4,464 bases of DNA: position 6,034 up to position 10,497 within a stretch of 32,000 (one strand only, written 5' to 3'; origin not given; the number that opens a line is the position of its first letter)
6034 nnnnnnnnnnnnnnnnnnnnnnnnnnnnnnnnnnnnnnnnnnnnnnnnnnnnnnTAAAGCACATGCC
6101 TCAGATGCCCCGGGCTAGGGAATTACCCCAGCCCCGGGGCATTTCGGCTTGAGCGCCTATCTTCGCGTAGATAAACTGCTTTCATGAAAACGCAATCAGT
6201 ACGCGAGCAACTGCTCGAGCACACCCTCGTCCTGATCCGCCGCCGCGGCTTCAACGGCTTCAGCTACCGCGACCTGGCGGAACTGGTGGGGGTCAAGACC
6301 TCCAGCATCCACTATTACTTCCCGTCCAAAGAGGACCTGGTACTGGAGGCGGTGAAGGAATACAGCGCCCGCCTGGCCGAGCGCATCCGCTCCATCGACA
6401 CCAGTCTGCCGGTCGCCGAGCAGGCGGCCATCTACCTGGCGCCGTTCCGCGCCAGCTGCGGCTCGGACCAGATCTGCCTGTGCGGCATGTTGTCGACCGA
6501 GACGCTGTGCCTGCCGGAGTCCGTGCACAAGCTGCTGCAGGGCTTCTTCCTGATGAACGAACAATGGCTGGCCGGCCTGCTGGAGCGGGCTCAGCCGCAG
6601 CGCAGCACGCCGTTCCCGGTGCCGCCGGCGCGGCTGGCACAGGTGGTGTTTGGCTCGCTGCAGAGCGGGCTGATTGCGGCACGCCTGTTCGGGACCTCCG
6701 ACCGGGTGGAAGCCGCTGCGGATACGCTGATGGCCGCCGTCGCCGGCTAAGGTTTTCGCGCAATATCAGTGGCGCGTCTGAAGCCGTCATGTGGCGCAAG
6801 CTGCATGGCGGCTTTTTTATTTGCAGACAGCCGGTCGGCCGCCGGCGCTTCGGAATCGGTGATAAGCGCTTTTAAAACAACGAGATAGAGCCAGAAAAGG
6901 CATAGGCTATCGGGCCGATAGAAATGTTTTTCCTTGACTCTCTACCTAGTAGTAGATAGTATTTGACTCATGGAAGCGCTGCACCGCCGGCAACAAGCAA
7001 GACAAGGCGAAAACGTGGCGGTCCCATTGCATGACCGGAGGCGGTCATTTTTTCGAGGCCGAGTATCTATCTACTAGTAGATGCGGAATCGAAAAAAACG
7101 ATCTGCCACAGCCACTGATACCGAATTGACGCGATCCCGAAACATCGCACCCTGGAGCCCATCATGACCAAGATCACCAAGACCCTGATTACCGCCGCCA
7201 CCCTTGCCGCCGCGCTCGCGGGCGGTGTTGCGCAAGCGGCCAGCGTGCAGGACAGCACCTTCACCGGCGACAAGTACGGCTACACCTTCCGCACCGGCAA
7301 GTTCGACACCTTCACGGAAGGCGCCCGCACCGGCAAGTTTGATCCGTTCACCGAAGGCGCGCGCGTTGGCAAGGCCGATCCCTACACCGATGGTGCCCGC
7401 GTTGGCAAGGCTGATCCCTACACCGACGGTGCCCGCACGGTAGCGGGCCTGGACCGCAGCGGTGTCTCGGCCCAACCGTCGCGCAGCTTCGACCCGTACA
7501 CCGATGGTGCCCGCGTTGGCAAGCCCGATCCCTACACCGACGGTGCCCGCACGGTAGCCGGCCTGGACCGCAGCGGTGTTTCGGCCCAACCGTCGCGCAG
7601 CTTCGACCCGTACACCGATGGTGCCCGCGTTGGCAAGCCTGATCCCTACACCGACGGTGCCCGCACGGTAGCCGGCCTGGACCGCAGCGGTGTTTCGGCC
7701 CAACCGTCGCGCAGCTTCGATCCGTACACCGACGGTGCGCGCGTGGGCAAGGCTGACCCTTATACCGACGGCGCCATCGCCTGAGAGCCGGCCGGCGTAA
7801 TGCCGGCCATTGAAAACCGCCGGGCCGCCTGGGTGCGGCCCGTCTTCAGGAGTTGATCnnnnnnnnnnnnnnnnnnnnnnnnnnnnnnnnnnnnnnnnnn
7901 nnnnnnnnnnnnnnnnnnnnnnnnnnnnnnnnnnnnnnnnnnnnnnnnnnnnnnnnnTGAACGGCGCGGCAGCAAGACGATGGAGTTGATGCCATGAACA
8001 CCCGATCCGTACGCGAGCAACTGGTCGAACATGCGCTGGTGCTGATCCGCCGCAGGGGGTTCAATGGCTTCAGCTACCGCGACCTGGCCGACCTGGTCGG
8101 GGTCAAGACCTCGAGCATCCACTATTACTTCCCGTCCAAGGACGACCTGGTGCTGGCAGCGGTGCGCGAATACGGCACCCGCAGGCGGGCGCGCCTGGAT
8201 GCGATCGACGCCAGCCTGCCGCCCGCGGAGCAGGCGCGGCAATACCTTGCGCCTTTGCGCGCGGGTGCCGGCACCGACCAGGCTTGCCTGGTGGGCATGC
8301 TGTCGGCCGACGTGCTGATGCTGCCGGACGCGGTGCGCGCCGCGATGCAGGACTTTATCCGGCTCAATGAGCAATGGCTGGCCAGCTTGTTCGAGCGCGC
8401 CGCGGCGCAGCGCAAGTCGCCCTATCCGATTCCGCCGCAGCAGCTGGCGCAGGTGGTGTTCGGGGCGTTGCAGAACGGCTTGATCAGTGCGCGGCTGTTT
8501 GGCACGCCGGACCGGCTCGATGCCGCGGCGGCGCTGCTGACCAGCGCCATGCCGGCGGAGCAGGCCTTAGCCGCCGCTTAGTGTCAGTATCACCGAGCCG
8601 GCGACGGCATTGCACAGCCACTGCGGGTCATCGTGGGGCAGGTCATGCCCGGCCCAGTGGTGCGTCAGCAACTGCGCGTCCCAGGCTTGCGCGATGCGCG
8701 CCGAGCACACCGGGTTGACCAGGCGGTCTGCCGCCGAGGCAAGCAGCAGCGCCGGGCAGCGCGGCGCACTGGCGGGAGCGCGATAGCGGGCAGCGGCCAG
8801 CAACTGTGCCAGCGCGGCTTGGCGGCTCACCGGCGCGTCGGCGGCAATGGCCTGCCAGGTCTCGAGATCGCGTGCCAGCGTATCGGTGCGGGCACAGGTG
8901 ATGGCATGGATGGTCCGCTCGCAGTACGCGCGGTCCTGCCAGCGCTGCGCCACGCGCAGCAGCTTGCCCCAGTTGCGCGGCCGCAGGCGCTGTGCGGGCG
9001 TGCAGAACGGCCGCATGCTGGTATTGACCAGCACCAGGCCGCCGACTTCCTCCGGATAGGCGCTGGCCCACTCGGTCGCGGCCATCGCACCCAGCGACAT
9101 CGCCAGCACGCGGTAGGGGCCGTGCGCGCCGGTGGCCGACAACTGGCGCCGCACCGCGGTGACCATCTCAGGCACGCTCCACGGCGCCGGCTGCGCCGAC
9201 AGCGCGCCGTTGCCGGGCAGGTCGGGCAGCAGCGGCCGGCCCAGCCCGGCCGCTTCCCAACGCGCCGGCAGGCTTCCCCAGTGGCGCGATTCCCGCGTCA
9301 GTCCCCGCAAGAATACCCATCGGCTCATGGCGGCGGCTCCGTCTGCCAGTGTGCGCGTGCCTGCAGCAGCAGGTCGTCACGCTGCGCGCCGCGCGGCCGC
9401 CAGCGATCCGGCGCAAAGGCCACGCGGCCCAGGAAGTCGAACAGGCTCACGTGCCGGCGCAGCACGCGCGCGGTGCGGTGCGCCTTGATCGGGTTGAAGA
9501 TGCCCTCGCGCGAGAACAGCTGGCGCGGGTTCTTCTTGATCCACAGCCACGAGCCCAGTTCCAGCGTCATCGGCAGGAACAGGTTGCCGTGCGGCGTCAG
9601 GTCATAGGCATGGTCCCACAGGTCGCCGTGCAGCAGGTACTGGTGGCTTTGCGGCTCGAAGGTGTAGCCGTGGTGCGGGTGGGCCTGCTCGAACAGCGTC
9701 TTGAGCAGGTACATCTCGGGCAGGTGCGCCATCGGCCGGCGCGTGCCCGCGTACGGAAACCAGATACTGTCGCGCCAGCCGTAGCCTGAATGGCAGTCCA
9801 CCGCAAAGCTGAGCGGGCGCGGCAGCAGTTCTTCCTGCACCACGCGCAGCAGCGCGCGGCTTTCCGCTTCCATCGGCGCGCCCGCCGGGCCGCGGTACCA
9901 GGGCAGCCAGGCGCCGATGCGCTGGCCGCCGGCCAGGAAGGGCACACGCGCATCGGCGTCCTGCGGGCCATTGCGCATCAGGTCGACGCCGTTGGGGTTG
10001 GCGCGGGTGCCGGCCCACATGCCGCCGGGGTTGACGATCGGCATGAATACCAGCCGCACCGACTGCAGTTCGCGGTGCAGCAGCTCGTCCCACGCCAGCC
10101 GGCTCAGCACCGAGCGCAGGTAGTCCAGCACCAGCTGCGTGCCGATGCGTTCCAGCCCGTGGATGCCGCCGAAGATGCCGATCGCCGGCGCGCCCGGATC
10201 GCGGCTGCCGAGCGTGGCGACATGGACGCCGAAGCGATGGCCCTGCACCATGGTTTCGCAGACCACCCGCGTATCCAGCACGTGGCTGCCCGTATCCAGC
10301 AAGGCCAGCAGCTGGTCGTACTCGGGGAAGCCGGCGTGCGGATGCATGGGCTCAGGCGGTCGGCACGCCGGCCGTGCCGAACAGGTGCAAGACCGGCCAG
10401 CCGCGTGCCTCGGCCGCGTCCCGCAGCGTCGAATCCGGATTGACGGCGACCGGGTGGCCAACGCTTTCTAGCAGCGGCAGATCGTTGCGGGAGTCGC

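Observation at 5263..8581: Tandemly duplicated TetR-gated module: secreted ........-repeat protein, 33-aa membrane micropeptide and TetR repressor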

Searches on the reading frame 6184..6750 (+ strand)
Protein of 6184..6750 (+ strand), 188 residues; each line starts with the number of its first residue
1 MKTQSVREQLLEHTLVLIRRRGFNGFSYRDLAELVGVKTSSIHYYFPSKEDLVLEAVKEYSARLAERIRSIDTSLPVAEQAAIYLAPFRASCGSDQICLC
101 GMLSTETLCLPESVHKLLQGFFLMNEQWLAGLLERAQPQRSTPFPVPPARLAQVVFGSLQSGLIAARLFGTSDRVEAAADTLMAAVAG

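Call 4: search_protein_families(library=pfam, proteins=[window:6184-6750:+], max_evalue=1)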
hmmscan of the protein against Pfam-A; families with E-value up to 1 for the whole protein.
window:6184-6750:+ (188 aa): 6 families
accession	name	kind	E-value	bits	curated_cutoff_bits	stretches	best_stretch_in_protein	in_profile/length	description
PF00440.29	TetR_N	-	9.9e-12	44.9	24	1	10-56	1-47/47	Bacterial regulatory proteins, tetR family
PF16925.10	TetR_C_13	-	0.00042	21.1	27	1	98-181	25-108/109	Tetracyclin repressor-like, C-terminal domain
PF08281.18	Sigma70_r4_2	-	0.032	14.3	25.7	1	19-45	20-46/54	Sigma-70, region 4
PF04182.18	B-block_TFIIIC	-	0.062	13.8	22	1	14-45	7-38/73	B-block binding subunit of TFIIIC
PF13560.12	HTH_31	-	0.066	14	27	1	19-45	8-34/64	Helix-turn-helix domain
PF00376.29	MerR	-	0.14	12.4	28.2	1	30-45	4-19/38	MerR family regulatory protein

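Call 5: search_protein_families(library=ncbifam, proteins=[window:6184-6750:+], max_evalue=1)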
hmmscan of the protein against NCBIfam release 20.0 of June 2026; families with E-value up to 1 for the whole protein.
window:6184-6750:+ (188 aa): 22 families
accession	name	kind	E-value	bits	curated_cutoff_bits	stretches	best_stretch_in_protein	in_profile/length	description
NF051457.1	acryl_TF_AcuR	equivalog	4.3e-10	39.2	247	1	3-185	15-202/204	acrylate utilization transcriptional regulator AcuR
TIGR03384.1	betaine_BetI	equivalog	2e-08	34.2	201.3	1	7-92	10-97/189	choline-binding transcriptional repressor BetI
NF037937.1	septum_RefZ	equivalog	5.6e-08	32.9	180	1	7-65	1-59/195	forespore capture DNA-binding protein RefZ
NF001978.0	PRK00767.1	equivalog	3.1e-07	30.4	118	1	6-90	9-97/197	transcriptional regulator BetI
NF050111.1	TransRegSACE7040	equivalog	4.7e-07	29.9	250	1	7-80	3-76/186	SACE_7040 family transcriptional regulator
NF041196.1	ScbR_bind_reg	equivalog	4.4e-06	27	150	1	7-159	8-158/191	ScbR family autoregulator-binding transcription factor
TIGR03613.1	RutR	equivalog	4.6e-06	26.6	368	1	5-59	8-62/202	pyrimidine utilization regulatory protein R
NF040929.1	quorum_TF_HapR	equivalog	8.6e-06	25.6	350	1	4-66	14-80/200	LuxR/HapR/OpaR family quorum-sensing transcriptional regulator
NF058643.1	TranRegCurRPseudo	equivalog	2.5e-05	24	300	1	4-119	6-126/193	TetR family transcriptional repressor CurR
NF011584.0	PRK15008.1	equivalog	2.6e-05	24.2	230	1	6-59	19-72/212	HTH-type transcriptional regulator RutR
TIGR03968.1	mycofact_TetR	equivalog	2.8e-05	23.8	224.9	1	6-79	10-83/190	mycofactocin system transcriptional regulator MftR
NF033703.1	transcr_KstR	equivalog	3.6e-05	23.4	280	1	6-69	8-71/185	cholesterol catabolism transcriptional regulator KstR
NF047866.1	TF_DicD_YjdC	equivalog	7.8e-05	22.9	240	1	7-65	3-61/191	division control transcriptional repressor DicD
NF053516.1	TranRepPrsAVib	equivalog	0.00029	20.7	300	1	3-69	4-70/208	TetR family transcriptional repressor PsrA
NF008647.0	PRK11640.1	equivalog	0.00033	20.9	267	1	7-65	3-61/191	transcriptional regulator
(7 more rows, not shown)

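Call 18: find_related_loci(query=A2, collection=genome_contigs, flank=4000)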
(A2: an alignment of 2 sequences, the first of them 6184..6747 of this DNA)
Query A2 (188 aa) in genome_contigs; peptide patterns used: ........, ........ (x = any residue, [..] = any of these).
600 stretches matched a pattern (row limit reached: there are more); 579 encode a relative of the query (tblastn E <= 1e-3); the best 80 are kept; 80 distinct loci.
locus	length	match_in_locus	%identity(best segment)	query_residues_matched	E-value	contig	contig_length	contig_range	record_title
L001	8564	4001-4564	98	1-188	5e-124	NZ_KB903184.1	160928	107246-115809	Cupriavidus sp. UYPR2.512 A3A5DRAFT_scaffold_7.8, whole genome shotgun sequence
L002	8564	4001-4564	96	1-188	4e-121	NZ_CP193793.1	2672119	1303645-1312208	Cupriavidus sp. TMH.W2 chromosome 2, complete sequence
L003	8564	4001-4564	95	1-188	3e-120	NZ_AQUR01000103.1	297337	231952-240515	Cupriavidus neocaledonicus strain STM6070 A3AGDRAFT_scaffold_4.5_C, whole genome shotgun sequence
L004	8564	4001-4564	94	1-188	7e-120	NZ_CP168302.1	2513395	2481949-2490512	Cupriavidus nantongensis strain HB4B5 chromosome 1, complete sequence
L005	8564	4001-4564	94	1-188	9e-120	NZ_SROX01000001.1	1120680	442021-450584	Cupriavidus necator strain SHC 2-3 NODE_1_length_1120680_cov_82.090145, whole genome shotgun sequence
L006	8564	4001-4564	91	1-188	7e-117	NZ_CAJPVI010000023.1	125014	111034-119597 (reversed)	Cupriavidus numazuensis strain LMG 26411 isolate LMG 26411, whole genome shotgun sequence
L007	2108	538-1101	90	1-188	2e-121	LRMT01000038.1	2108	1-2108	Cupriavidus sp. UYMMa02A contig.132, whole genome shotgun sequence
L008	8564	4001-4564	89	1-188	3e-113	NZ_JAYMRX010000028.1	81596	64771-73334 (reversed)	Cupriavidus oxalaticus strain JPY540 NODE_28_length_81596_cov_78.704698, whole genome shotgun sequence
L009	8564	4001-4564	89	1-188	7e-113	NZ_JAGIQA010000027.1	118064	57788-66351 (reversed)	Cupriavidus consociatus strain LEh25 NODE_27_length_118064_cov_74.801885, whole genome shotgun sequence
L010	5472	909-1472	93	1-188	7e-119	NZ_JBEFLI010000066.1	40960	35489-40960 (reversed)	Cupriavidus necator strain EM36 NODE_66_length_41047_cov_19.4525, whole genome shotgun sequence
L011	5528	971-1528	76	1-186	2e-95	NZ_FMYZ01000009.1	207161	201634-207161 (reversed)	Cupriavidus sp. YR651, whole genome shotgun sequence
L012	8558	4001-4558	77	1-186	3e-95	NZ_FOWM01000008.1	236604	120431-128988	Cupriavidus sp. OV096, whole genome shotgun sequence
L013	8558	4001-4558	75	1-186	7e-93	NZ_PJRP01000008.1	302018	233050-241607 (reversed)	Cupriavidus pauculus strain UM1 contig_8, whole genome shotgun sequence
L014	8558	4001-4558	75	1-186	3e-92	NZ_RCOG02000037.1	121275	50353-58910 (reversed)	Cupriavidus sp. U2 chromosome 2 map unlocalized Chr02_contig_007, whole genome shotgun sequence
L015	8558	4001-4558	75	1-186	3e-92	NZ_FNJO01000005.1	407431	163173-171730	Ralstonia sp. 25mfcol4.1, whole genome shotgun sequence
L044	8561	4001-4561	53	1-186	1e-62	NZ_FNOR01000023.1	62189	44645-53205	Collimonas sp. OK242, whole genome shotgun sequence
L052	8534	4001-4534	51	1-176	3e-55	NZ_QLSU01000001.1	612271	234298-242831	Paraburkholderia unamae strain CATux-332 Ga0215848_101, whole genome shotgun sequence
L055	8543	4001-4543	48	3-182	3e-54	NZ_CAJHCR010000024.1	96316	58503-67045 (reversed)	Paraburkholderia kirstenboschensis strain LMG 28727 isolate LMG 28727, whole genome shotgun sequence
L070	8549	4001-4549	48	1-182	1e-52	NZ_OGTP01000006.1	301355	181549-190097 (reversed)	Caballeronia novacaledonica strain LMG 28615, whole genome shotgun sequence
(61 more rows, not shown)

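Call 32: search_solved_structures(query=window:6184-6747:+, max_evalue=0.001, show_alignments=2)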
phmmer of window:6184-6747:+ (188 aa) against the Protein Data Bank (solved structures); distinct sequences matched with E-value up to 0.001: 79 (the best 60 are shown).
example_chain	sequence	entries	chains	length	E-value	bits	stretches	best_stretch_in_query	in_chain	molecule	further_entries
2g7s_A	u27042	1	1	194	4.9e-22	81.8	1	4-173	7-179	transcriptional regulator, TetR family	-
3on4_A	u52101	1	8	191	9.9e-22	80.8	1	4-176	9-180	Transcriptional regulator, TetR family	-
6srn_A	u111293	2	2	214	5.1e-09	39.4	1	5-68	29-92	TetR family transcriptional regulator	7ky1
4ich_A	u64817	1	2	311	9.6e-09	38.5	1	5-64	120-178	Transcriptional regulator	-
4kwa_A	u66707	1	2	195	1e-08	38.4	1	6-64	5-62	Transcriptional regulator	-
4jnn_A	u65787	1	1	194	1.2e-08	38.2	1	6-64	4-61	Transcriptional regulator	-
4nel_A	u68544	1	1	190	1.4e-08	38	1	6-64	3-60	Transcriptional regulator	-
3knw_A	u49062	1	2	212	8.3e-08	35.5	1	2-169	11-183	Putative transcriptional regulator (TetR/AcrR family)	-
5mqq_A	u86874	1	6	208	5.4e-07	32.8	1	5-74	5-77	AmtR protein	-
6gy3_A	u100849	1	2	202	9.4e-07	32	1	7-74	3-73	AmtR protein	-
4w97_A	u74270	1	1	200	2.2e-06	30.8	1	5-90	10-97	HTH-type transcriptional repressor KstR2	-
4w1u_A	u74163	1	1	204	2.3e-06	30.8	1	5-90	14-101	HTH-type transcriptional repressor KstR2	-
4mxm_A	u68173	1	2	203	3.3e-06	30.3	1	4-63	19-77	Transcriptional regulator I2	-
6mj1_A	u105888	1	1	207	3.6e-06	30.1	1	5-141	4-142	Probable HTH-type transcriptional regulator YttP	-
4mo7_A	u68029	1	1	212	3.7e-06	30.1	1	4-63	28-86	Transcriptional regulator I2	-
4yze_A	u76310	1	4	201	0.00024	24.2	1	5-171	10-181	HTH-type transcriptional repressor NemR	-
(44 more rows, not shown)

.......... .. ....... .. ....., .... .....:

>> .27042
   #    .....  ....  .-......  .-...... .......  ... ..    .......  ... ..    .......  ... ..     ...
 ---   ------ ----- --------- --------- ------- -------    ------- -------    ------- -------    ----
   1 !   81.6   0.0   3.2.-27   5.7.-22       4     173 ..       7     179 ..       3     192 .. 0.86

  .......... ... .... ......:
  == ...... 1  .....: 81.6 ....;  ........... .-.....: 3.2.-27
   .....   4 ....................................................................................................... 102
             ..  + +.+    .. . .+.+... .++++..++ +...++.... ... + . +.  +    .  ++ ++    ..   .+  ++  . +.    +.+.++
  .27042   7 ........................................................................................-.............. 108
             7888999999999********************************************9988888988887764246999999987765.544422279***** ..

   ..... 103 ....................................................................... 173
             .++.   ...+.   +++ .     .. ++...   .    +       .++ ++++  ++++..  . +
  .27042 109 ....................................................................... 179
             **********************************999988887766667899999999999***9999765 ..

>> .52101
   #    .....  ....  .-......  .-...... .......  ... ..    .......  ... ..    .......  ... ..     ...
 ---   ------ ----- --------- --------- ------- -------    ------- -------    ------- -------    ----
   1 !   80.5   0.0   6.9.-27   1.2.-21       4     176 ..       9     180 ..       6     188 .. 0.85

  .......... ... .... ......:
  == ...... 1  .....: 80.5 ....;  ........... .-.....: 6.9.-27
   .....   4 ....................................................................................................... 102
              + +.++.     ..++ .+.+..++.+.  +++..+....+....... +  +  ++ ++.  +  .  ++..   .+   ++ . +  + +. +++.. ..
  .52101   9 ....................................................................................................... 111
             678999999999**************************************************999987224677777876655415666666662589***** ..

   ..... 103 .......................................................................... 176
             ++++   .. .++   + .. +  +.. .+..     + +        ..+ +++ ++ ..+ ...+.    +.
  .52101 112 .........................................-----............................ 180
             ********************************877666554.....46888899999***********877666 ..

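Call 35: search_protein_families(library=pfam, proteins=[L052:4860-5282:+, L055:5336-6361:+, L070:4864-5895:+], max_evalue=0.001)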
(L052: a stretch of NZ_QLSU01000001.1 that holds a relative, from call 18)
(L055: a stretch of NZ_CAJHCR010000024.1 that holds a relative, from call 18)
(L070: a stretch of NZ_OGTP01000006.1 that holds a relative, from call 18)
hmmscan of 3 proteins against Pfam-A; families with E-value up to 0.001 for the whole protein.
L052:4860-5282:+ (141 aa): 1 family
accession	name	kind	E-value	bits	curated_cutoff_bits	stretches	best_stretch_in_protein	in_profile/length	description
PF02566.24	OsmC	-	2.2e-15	57.3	27.5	1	43-138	2-99/100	OsmC-like protein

L055:5336-6361:+ (342 aa): 3 families
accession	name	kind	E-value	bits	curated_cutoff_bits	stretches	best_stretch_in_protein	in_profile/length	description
PF07859.19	Abhydrolase_3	-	6.6e-70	235.6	25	1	108-314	2-208/210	alpha/beta hydrolase fold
PF20434.5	BD-FAE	-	4e-18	66.2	26.8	1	93-202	2-114/215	BD-FAE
PF07224.18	Chlorophyllase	-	9.1e-06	25.1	26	1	84-209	23-145/301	Chlorophyllase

L070:4864-5895:+ (344 aa): 6 families
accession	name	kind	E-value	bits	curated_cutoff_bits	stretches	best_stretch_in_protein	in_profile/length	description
PF07859.19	Abhydrolase_3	-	2.3e-77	259.9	25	1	108-316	1-209/210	alpha/beta hydrolase fold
PF20434.5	BD-FAE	-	2.7e-19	70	26.8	1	94-200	2-111/215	BD-FAE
PF00135.34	COesterase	-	8.3e-06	25.5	27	0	161-202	166-207/515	Carboxylesterase family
PF00326.27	Peptidase_S9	-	1.4e-05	25.1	22.6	1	157-315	46-189/213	Prolyl oligopeptidase family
PF10340.15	Say1_Mug180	-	9.3e-05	21.9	21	1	106-206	123-226/374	Steryl acetyl hydrolase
PF05448.18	AXE1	-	0.00043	19.6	21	0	88-126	66-102/321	Acetyl xylan esterase (AXE1)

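Call 38: search_solved_structures(query=L052:4001-4564:+, max_evalue=0.001, show_alignments=0)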
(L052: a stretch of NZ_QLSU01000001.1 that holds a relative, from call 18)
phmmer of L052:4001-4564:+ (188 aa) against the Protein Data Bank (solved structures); distinct sequences matched with E-value up to 0.001: 68 (the best 60 are shown).
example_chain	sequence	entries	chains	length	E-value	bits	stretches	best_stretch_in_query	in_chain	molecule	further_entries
2g7s_A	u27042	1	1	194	8.4e-32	113.7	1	7-170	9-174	transcriptional regulator, TetR family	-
3on4_A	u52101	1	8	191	3.5e-24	88.9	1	5-180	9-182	Transcriptional regulator, TetR family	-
3knw_A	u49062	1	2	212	1.4e-10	44.6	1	6-177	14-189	Putative transcriptional regulator (TetR/AcrR family)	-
6srn_A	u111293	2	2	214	5.5e-09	39.4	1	6-174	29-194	TetR family transcriptional regulator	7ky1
3rd3_A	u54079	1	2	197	6.4e-09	39.2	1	6-179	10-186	Probable transcriptional regulator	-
4l62_A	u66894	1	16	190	7.6e-09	39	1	7-179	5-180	Transcriptional regulator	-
4kwa_A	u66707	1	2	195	1.3e-07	34.9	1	5-60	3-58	Transcriptional regulator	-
4ich_A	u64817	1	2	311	1.5e-07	34.8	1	2-60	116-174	Transcriptional regulator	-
4jnn_A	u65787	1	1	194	1.7e-07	34.6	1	5-60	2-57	Transcriptional regulator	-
4yze_A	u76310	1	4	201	1.9e-07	34.5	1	3-179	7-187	HTH-type transcriptional repressor NemR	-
5e57_A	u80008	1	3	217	2.2e-07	34.2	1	5-134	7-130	Transcription regulator AmtR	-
4nel_A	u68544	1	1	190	2.4e-07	34.1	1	6-60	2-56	Transcriptional regulator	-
3vpr_A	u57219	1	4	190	3.2e-07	33.7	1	5-161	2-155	Transcriptional regulator, TetR family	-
2zcm_A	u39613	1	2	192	2.5e-06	30.8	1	7-59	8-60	Biofilm operon icaABCD HTH-type negative transcriptional regulator icaR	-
2zcn_A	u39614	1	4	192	2.6e-06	30.7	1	7-59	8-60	Biofilm operon icaABCD HTH-type negative transcriptional regulator icaR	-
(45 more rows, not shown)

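Call 63: search_protein_families(library=pfam, proteins=[L044:3032-3442:-], max_evalue=0.01)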
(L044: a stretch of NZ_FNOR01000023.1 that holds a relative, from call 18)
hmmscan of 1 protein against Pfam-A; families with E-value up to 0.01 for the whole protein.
L044:3032-3442:- (137 aa): 2 families
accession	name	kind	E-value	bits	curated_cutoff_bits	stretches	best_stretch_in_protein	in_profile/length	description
PF13663.11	DUF4148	-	1.9e-31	108.7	27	3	1-54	1-62/62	Domain of unknown function (DUF4148)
PF08672.17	ANAPC2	-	0.0048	17.8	23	0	23-53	28-58/60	Anaphase promoting complex (APC) subunit 2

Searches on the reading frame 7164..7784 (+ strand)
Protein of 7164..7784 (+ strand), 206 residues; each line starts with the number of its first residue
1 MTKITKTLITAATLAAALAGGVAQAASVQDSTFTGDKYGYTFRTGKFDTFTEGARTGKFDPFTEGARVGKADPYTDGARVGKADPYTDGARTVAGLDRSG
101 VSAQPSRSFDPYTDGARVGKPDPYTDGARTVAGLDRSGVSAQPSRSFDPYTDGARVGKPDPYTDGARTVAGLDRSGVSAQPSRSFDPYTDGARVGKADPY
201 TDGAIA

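Call 4: search_protein_families(library=pfam, proteins=[window:7164-7784:+], max_evalue=1)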
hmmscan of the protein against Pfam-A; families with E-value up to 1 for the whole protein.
window:7164-7784:+ (206 aa): 2 families
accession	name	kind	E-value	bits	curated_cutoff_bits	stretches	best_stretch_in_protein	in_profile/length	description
PF12343.13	DeaD_C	-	0.025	15.4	23.3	0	88-128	6-51/62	DeaD helicase C-terminal disordered region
PF04829.18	PT-VENN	-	0.36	11.4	20.3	1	6-24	10-28/52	Pre-toxin domain with VENN motif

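Call 5: search_protein_families(library=ncbifam, proteins=[window:7164-7784:+], max_evalue=1)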
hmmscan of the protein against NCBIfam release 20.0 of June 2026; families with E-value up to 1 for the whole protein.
window:7164-7784:+ (206 aa): 1 family
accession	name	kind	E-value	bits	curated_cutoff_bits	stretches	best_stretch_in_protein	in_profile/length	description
NF033068.1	APH_3p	equivalog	0.07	12.6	205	0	184-206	193-215/255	APH(3') family aminoglycoside O-phosphotransferase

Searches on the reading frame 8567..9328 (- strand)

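Call 35: search_protein_families(library=pfam, proteins=[window:8567-9328:-], max_evalue=0.001)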
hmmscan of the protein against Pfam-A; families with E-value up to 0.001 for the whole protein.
window:8567-9328:- (253 aa): 3 families
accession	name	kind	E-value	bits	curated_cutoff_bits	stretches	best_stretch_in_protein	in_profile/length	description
PF12146.15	Hydrolase_4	-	1.5e-10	41.2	27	1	61-226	67-230/239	Serine aminopeptidase, S33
PF00561.26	Abhydrolase_1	-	9.6e-10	39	25.8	1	33-135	31-139/245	alpha/beta hydrolase fold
PF06821.19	Ser_hydrolase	-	1.5e-06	28.6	22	0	165-228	89-153/172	Serine hydrolase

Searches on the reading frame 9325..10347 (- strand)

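Call 35: search_protein_families(library=pfam, proteins=[window:9325-10347:-], max_evalue=0.001)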
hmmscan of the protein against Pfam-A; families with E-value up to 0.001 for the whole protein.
window:9325-10347:- (340 aa): 1 family
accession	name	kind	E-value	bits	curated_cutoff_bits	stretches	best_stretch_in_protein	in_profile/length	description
PF00246.29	Peptidase_M14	-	6.7e-14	52.6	21.6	1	43-231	32-229/286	Zinc carboxypeptidase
